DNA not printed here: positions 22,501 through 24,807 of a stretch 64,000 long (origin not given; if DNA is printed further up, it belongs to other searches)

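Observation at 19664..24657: Phosphonate cytidylylation-and-transfer operon with a three-domain NTase-CyTase-PepM fusion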

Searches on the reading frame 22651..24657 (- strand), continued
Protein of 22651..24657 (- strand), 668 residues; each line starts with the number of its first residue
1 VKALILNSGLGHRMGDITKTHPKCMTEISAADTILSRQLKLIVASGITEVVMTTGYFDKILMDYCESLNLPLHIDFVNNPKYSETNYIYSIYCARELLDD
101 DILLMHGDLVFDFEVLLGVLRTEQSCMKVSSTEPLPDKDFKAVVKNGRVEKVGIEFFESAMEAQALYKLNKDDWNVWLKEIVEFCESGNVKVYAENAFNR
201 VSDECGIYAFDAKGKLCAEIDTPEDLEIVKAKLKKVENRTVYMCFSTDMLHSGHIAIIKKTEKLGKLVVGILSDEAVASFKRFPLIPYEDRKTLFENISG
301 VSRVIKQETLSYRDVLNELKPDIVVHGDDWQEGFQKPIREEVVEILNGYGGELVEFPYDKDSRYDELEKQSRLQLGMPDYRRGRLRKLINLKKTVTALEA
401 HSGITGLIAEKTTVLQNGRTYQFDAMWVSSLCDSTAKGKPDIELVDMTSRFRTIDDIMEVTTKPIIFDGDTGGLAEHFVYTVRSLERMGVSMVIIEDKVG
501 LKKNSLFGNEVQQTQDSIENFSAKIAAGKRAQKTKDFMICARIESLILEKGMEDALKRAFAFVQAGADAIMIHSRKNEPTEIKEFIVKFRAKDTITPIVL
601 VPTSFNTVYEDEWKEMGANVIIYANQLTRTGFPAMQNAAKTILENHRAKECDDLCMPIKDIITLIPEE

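Call 16: find_related_loci(query=A1, collection=genome_contigs, flank=10000)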
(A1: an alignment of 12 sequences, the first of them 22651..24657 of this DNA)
Query A1 (668 aa) in genome_contigs; peptide patterns used: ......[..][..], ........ (x = any residue, [..] = any of these).
600 stretches matched a pattern (row limit reached: there are more); 555 encode a relative of the query (tblastn E <= 1e-3); the best 80 are kept; 80 distinct loci.
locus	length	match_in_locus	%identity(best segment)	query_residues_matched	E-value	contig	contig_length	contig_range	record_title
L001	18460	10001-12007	77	1-668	0e+0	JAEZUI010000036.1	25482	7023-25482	MAG: Bacillota bacterium isolate OH_PDB_83 k127_1290854, whole genome shotgun sequence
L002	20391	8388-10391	77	1-668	0e+0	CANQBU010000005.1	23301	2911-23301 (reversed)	MAG: uncultured Clostridia bacterium isolate Lapin-002__bin27 genome assembly, contig: Lapin-002__NODE_2850_length_23301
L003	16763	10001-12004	76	1-668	0e+0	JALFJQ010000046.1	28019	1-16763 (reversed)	MAG: Clostridiales bacterium isolate SUG741 k141_209253, whole genome shotgun sequence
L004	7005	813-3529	76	1-668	0e+0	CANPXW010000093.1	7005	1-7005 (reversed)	MAG: uncultured Oscillospiraceae bacterium isolate Lapin-004__bin81 genome assembly, contig: Lapin-004__NODE_14677_lengt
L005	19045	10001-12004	75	1-668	0e+0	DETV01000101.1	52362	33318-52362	MAG TPA_asm: Eubacterium sp. UBA3279 UBA3279_contig_2944, whole genome shotgun sequence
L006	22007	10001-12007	77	1-668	0e+0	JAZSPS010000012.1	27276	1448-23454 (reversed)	MAG: Eubacteriales bacterium isolate T1900044545_TS20190011.MAGScoT_cleanbin_000042 SGB_128_k141_2161564, whole genome s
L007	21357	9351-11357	75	1-668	0e+0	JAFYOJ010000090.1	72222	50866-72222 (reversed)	MAG: Clostridia bacterium isolate RGIG7274 Water_buffalos_Cecum-4__c364474, whole genome shotgun sequence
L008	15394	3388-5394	74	1-668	0e+0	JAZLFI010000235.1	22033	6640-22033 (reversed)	MAG: Oscillospiraceae bacterium isolate T1900045005_TA20190067.MAGScoT_cleanbin_000024 SGB_4350_k141_1572964, whole geno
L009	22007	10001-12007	75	1-668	0e+0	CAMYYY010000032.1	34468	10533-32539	MAG TPA_asm: uncultured Bacteroidales bacterium isolate SRR10912534_bin.86_metaWRAP_v1.3_MAG genome assembly, contig: ER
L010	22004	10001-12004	75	1-668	0e+0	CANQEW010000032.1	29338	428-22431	MAG: uncultured Clostridia bacterium isolate Lapin-003-2__bin46 genome assembly, contig: Lapin-003-2__NODE_1512_length_2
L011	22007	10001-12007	75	1-668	0e+0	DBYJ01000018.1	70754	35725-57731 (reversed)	MAG TPA_asm: Bacteroidales bacterium UBA1189 UBA1189_contig_13728, whole genome shotgun sequence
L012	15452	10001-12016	76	1-668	0e+0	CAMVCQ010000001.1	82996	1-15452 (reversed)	MAG TPA_asm: uncultured Lachnospiraceae bacterium isolate SRR8387714_bin.5_metaWRAP_v1.3_MAG genome assembly, contig: ER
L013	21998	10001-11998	73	1-668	0e+0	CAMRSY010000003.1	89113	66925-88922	MAG TPA_asm: uncultured Clostridia bacterium isolate SRR13573580_bin.13_metawrap_v1.3_MAG genome assembly, contig: NODE.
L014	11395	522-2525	74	1-668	0e+0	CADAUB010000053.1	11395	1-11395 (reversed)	MAG: uncultured Clostridiales bacterium isolate RUG13623 genome assembly, contig: RUG13623_asm_53, whole genome shotgun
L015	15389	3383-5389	74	1-668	0e+0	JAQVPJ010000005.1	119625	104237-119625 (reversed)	MAG: Eubacteriales bacterium isolate STF1_200 NODE_202_length_119625_cov_5.997674_Sandtown_F1, whole genome shotgun sequ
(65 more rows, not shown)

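Call 19: find_encoding_contigs(protein=P0012, flank=10000, max_places=3)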
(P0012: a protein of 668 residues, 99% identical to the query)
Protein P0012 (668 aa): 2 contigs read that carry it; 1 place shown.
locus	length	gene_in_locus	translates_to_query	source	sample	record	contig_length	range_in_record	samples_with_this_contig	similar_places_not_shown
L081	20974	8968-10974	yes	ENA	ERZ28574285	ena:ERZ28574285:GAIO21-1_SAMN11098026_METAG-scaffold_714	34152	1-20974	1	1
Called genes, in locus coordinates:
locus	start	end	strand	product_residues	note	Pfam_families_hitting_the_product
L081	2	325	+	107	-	?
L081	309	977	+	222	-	PF16316:DUF4956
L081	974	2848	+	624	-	PF14262:Cthe_2159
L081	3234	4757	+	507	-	PF01235:Na_Ala_symp, PF13520:AA_permease_2 (weak)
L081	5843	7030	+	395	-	PF00155:Aminotran_1_2, PF01053:Cys_Met_Meta_PP, PF01212:Beta_elim_lyase (weak), PF01041:DegT_DnrJ_EryC1 (faint), PF12897:Asp_aminotransf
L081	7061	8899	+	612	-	PF07944:Beta-AFase-like_GH127_cat, PF20736:Glyco_hydro127M, PF20737:Glyco_hydro127C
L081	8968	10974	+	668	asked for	PF00483:NTP_transferase (faint), PF12804:NTP_transf_3 (faint), PF01467:CTP_transf_like, PF13714:PEP_mutase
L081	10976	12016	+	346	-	PF00465:Fe-ADH, PF13685:Fe-ADH_2, PF25137:ADH_Fe_C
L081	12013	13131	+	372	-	PF02776:TPP_enzyme_N, PF02775:TPP_enzyme_C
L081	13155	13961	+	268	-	PF04991:LicD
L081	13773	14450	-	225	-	-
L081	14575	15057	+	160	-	PF00291:PALP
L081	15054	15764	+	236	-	PF00291:PALP, PF13291:ACT_4 (faint)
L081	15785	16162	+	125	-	PF01042:Ribonuc_L-PSP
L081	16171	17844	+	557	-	PF00682:HMGL-like, PF22615:IPMS_D2, PF08502:LeuA_dimer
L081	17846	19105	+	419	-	PF00330:Aconitase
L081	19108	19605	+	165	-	PF00694:Aconitase_C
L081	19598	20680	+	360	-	PF00180:Iso_dh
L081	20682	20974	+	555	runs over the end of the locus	PF02776:TPP_enzyme_N, PF00205:TPP_enzyme_M, PF02775:TPP_enzyme_C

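Call 20: search_protein_representatives(protein=window:22651-24657:-)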
Query: 668 residues. Proteins with E-value up to 0.001 (for the whole library): 11709; up to 1e-10: 3589; up to 1e-30: 669. The best 150 are listed.
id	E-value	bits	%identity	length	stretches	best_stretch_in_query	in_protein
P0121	0.0e+00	1082.0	69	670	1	1-668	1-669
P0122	2.6e-177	607.3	59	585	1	209-668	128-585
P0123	1.2e-176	605.1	60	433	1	239-668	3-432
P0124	8.1e-171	585.8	63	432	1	239-667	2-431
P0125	8.5e-143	493.3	60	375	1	1-368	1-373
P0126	2.1e-141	488.7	59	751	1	1-372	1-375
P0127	3.6e-134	464.8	52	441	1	237-666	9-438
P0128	9.7e-134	463.4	57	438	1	1-349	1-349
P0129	9.5e-133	460.1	50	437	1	239-667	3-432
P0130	1.1e-125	436.7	58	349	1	105-433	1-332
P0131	3.0e-122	425.4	47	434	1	237-666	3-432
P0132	1.3e-119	416.7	49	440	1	247-666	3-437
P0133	3.2e-116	405.5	59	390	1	239-540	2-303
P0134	5.2e-115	401.5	45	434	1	240-666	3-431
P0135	2.4e-113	396.0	45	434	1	239-667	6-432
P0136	2.6e-113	395.9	49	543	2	379-666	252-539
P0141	2.4e-104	366.3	41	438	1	237-665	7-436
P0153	1.1e-91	324.5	62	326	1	1-239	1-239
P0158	1.8e-85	303.9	36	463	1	238-664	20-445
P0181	2.3e-78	280.4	36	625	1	240-663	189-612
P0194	2.9e-74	266.9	57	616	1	1-233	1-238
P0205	2.0e-70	254.2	51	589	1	1-235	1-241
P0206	2.3e-70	254.0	56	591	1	1-235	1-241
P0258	4.5e-59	216.7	43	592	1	1-269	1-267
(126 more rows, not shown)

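Call 21: search_protein_families(library=pfam, proteins=[P0126, P0128, P0194, P0205, P0206, P0258, P0122, P0181, P0153, P0136], max_evalue=0.001)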
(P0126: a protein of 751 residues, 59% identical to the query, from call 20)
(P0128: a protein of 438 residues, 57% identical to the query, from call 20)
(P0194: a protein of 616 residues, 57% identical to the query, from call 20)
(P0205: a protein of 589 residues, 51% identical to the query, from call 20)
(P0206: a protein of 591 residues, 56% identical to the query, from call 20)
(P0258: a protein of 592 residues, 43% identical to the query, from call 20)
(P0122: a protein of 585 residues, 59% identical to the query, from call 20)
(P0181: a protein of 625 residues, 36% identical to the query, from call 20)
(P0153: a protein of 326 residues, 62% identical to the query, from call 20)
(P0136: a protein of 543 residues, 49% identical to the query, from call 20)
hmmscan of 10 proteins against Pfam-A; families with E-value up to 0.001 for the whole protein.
P0126 (751 aa): 7 families
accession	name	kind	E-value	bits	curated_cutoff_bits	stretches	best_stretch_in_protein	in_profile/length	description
PF00465.25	Fe-ADH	-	2.8e-37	128.3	31.3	1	381-539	5-168/168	Iron-containing alcohol dehydrogenase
PF25137.1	ADH_Fe_C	-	3.4e-20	73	27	1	552-746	3-193/194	Fe-containing alcohol dehydrogenase family, C-terminal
PF01467.32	CTP_transf_like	-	9.5e-14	52.2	21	1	251-345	7-102/133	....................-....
PF12804.13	NTP_transf_3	-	2.5e-10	41.2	27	1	3-122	1-110/160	MobA-like NTP transferase domain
PF13685.12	Fe-ADH_2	-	1.2e-09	38.8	28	1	390-546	10-149/149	Iron-containing alcohol dehydrogenase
PF00483.29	NTP_transferase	-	3e-09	37.3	21.2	1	2-124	1-126/245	Nucleotidyl transferase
PF20202.4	DUF6564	-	1.5e-07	31.8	25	1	31-132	14-121/230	Domain of unknown function (DUF6564)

P0128 (438 aa): 4 families
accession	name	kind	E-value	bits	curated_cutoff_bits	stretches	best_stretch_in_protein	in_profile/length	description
PF01467.32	CTP_transf_like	-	1.2e-11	45.3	21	1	247-340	6-100/133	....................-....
PF12804.13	NTP_transf_3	-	4e-09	37.3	27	1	3-124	1-112/160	MobA-like NTP transferase domain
PF00483.29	NTP_transferase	-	1.4e-06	28.5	21.2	1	2-115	1-120/245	Nucleotidyl transferase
PF20202.4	DUF6564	-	0.00015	21.9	25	1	30-134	13-123/230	Domain of unknown function (DUF6564)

P0194 (616 aa): 6 families
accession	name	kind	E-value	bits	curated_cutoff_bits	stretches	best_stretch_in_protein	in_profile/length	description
PF00465.25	Fe-ADH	-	9.8e-37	126.6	31.3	1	254-411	4-167/168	Iron-containing alcohol dehydrogenase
PF25137.1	ADH_Fe_C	-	6.7e-26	91.6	27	1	425-615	3-193/194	Fe-containing alcohol dehydrogenase family, C-terminal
PF00483.29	NTP_transferase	-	1.2e-12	48.4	21.2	1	2-118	1-119/245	Nucleotidyl transferase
PF12804.13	NTP_transf_3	-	2e-10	41.5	27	1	3-127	1-116/160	MobA-like NTP transferase domain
PF13685.12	Fe-ADH_2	-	4.2e-09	37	28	1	259-347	5-95/149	Iron-containing alcohol dehydrogenase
PF20202.4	DUF6564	-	0.00015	21.9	25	1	31-133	14-121/230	Domain of unknown function (DUF6564)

P0205 (589 aa): 6 families
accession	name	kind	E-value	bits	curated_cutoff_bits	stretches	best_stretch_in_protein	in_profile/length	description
PF00465.25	Fe-ADH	-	2.4e-29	102.5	31.3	1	240-379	10-168/168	Iron-containing alcohol dehydrogenase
PF25137.1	ADH_Fe_C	-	9.2e-21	74.8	27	1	391-580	2-192/194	Fe-containing alcohol dehydrogenase family, C-terminal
PF00483.29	NTP_transferase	-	8.6e-12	45.6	21.2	1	3-116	2-116/245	Nucleotidyl transferase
PF13685.12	Fe-ADH_2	-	6.2e-11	43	28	1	239-386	5-149/149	Iron-containing alcohol dehydrogenase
PF12804.13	NTP_transf_3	-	3.3e-10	40.8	27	1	4-134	2-124/160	MobA-like NTP transferase domain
PF20202.4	DUF6564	-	1.9e-05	24.8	25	1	29-132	12-120/230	Domain of unknown function (DUF6564)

P0206 (591 aa): 5 families
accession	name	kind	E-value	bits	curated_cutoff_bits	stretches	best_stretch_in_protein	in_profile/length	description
PF00465.25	Fe-ADH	-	4.7e-35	121.1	31.3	1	239-375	14-161/168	Iron-containing alcohol dehydrogenase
PF25137.1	ADH_Fe_C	-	7.7e-18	65.3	27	1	397-554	5-153/194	Fe-containing alcohol dehydrogenase family, C-terminal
PF12804.13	NTP_transf_3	-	5.2e-09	36.9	27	1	3-134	1-120/160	MobA-like NTP transferase domain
PF13685.12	Fe-ADH_2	-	1.3e-07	32.1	28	1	247-368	20-130/149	Iron-containing alcohol dehydrogenase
PF00483.29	NTP_transferase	-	0.00021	21.4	21.2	1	2-119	1-116/245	Nucleotidyl transferase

P0258 (592 aa): 5 families
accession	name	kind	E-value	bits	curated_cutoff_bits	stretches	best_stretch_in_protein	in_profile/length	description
PF00465.25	Fe-ADH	-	3.4e-31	108.5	31.3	1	241-389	3-167/168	Iron-containing alcohol dehydrogenase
PF25137.1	ADH_Fe_C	-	8.9e-18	65.1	27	1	406-552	6-152/194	Fe-containing alcohol dehydrogenase family, C-terminal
PF00483.29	NTP_transferase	-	1.1e-08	35.4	21.2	1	3-113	2-115/245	Nucleotidyl transferase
PF13685.12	Fe-ADH_2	-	1.1e-06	29.1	28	1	289-395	54-147/149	Iron-containing alcohol dehydrogenase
PF12804.13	NTP_transf_3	-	1.8e-06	28.7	27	1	3-123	1-110/160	MobA-like NTP transferase domain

P0122 (585 aa): 2 families
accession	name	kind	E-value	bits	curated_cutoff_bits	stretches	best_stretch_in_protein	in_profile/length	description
PF13714.12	PEP_mutase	-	8.3e-53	179.8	31.5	1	310-560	9-240/240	Phosphoenolpyruvate phosphomutase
PF01467.32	CTP_transf_like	-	1.4e-16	61.4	21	1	165-257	7-100/133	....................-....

P0181 (625 aa): 3 families
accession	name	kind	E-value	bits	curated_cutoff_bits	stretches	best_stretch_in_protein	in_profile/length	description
PF13714.12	PEP_mutase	-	3.9e-41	141.6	31.5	1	344-592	11-240/240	Phosphoenolpyruvate phosphomutase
PF01467.32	CTP_transf_like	-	3e-09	37.6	21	1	195-317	5-131/133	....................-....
PF01966.28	HD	-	1.7e-08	35.2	22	1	30-98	3-89/116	HD domain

P0153 (326 aa): 1 family
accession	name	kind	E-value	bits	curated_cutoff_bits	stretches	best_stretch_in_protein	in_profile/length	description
PF12804.13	NTP_transf_3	-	2.2e-08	34.9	27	1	3-116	1-104/160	MobA-like NTP transferase domain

P0136 (543 aa): 4 families
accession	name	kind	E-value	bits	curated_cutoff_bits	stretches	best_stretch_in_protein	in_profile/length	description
PF13714.12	PEP_mutase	-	1.9e-51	175.4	31.5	1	258-516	1-240/240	Phosphoenolpyruvate phosphomutase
PF00483.29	NTP_transferase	-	2.2e-12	47.5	21.2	1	3-123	2-122/245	Nucleotidyl transferase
PF12804.13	NTP_transf_3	-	4.9e-11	43.5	27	1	3-124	1-110/160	MobA-like NTP transferase domain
PF01128.25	IspD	-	0.00036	20.8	27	1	2-57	2-55/221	2-C-methyl-D-erythritol 4-phosphate cytidylyltransferase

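Call 42: find_encoding_contigs(protein=P0194, flank=8000, max_places=3)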
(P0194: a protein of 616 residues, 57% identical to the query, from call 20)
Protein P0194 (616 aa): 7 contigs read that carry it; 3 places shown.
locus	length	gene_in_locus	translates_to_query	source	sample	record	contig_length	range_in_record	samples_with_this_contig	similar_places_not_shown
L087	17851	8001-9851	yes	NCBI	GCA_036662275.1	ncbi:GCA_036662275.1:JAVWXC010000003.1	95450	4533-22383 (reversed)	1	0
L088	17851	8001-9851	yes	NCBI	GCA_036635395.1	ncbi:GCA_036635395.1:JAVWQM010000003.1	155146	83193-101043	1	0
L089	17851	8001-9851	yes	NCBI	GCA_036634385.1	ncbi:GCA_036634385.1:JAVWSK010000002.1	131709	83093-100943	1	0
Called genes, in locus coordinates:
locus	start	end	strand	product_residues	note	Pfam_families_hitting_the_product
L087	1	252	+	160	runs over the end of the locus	PF22674:C2185-like_N (weak)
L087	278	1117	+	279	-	PF00535:Glycos_transf_2, PF10111:Glyco_tranf_2_2, PF13641:Glyco_tranf_2_3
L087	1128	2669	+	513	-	PF13243:SQHop_cyclase_C (faint), PF01209:Ubie_methyltran (weak), PF13489:Methyltransf_23, PF08241:Methyltransf_11, PF13649:Methyltransf_25, PF13847:Methyltransf_31, PF08242:Methyltransf_12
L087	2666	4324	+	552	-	PF04464:Glyphos_transf (weak)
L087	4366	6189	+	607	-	PF00884:Sulfatase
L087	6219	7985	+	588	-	-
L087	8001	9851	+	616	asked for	PF00483:NTP_transferase, PF12804:NTP_transf_3, PF00465:Fe-ADH, PF13685:Fe-ADH_2 (faint), PF25137:ADH_Fe_C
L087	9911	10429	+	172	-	PF01583:APS_kinase, PF06414:Zeta_toxin (weak)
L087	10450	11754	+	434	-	PF01467:CTP_transf_like, PF13714:PEP_mutase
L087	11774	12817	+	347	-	PF13489:Methyltransf_23, PF08241:Methyltransf_11 (weak), PF08242:Methyltransf_12 (weak), PF13847:Methyltransf_31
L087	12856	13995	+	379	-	PF02776:TPP_enzyme_N, PF02775:TPP_enzyme_C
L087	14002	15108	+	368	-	PF02350:Epimerase_2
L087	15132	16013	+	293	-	PF00483:NTP_transferase, PF12804:NTP_transf_3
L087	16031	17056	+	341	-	PF01073:3Beta_HSD, PF01370:Epimerase, PF02719:Polysacc_synt_2, PF04321:RmlD_sub_bind, PF07993:NAD_binding_4, PF16363:GDP_Man_Dehyd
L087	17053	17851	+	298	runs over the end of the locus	PF01073:3Beta_HSD, PF01370:Epimerase, PF04321:RmlD_sub_bind, PF02719:Polysacc_synt_2 (weak), PF07993:NAD_binding_4, PF16363:GDP_Man_Dehyd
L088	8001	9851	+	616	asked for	PF00483:NTP_transferase, PF12804:NTP_transf_3, PF00465:Fe-ADH, PF13685:Fe-ADH_2 (faint), PF25137:ADH_Fe_C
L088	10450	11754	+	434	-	PF01467:CTP_transf_like, PF13714:PEP_mutase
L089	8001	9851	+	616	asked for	PF00483:NTP_transferase, PF12804:NTP_transf_3, PF00465:Fe-ADH, PF13685:Fe-ADH_2 (faint), PF25137:ADH_Fe_C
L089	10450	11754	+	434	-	PF01467:CTP_transf_like, PF13714:PEP_mutase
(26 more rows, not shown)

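Call 43: find_encoding_contigs(protein=P0126, flank=8000, max_places=3)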
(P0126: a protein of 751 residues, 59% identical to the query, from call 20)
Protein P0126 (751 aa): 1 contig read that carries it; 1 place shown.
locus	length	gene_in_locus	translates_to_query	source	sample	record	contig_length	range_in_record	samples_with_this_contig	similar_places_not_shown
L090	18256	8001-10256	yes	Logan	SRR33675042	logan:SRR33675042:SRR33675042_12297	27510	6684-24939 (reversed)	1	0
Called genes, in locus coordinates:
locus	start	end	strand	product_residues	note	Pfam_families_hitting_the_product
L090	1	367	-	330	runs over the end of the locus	-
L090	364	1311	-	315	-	PF04991:LicD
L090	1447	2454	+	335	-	PF04991:LicD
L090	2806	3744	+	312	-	-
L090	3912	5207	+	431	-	PF01467:CTP_transf_like, PF13714:PEP_mutase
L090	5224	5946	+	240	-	PF00149:Metallophos, PF12850:Metallophos_2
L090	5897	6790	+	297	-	PF04991:LicD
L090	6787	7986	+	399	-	PF00535:Glycos_transf_2, PF10111:Glyco_tranf_2_2, PF13641:Glyco_tranf_2_3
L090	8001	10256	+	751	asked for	PF00483:NTP_transferase, PF12804:NTP_transf_3, PF20202:DUF6564, PF01467:CTP_transf_like, PF00465:Fe-ADH, PF13685:Fe-ADH_2, PF25137:ADH_Fe_C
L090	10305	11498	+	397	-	PF22674:C2185-like_N, PF04991:LicD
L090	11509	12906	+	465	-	-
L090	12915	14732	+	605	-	PF22674:C2185-like_N (faint), PF13243:SQHop_cyclase_C (faint), PF05148:Methyltransf_8, PF13489:Methyltransf_23 (weak), PF08241:Methyltransf_11, PF08242:Methyltransf_12, PF13649:Methyltransf_25, PF13847:Methyltransf_31, +1 more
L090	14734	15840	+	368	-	PF00535:Glycos_transf_2, PF10111:Glyco_tranf_2_2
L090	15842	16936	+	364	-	PF02350:Epimerase_2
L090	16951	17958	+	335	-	PF01073:3Beta_HSD, PF01370:Epimerase, PF02719:Polysacc_synt_2, PF07993:NAD_binding_4 (weak), PF16363:GDP_Man_Dehyd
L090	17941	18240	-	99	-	PF13744:HTH_37 (weak), PF01381:HTH_3, PF12844:HTH_19 (weak), PF13560:HTH_31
